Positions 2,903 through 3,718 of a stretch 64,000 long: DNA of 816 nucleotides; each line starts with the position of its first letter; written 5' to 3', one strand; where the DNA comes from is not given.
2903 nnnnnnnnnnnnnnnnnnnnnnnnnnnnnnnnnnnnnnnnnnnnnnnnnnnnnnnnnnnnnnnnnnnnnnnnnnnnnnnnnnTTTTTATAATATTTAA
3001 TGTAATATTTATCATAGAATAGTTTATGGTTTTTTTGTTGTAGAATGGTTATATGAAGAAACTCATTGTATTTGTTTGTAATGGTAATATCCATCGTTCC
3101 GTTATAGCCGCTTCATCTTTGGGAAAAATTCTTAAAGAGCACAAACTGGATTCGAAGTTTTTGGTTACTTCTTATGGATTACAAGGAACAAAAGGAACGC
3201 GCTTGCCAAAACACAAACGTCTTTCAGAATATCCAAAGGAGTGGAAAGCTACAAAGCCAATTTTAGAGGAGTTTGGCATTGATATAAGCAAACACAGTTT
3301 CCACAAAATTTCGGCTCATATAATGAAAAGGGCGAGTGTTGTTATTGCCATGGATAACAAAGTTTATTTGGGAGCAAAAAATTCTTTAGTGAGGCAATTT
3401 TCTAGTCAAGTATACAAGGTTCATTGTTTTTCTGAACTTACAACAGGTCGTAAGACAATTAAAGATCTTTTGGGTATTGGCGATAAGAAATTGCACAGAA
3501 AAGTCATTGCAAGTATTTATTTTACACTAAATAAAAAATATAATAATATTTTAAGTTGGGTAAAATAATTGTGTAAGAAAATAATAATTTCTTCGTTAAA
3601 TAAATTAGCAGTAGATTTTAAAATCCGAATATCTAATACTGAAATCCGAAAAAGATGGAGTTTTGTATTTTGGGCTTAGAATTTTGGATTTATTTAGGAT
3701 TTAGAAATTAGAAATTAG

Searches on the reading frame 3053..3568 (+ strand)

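Call 89: search_protein_families(library=pfam, proteins=[window:3053-3568:+], max_evalue=0.0001)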
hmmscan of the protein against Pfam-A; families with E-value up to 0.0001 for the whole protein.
window:3053-3568:+ (171 aa): 1 family
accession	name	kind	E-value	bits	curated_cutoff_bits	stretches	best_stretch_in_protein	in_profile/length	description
PF01451.26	LMWPc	-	1.2e-11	45.4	23.2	1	5-143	1-125/144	Low molecular weight phosphotyrosine protein phosphatase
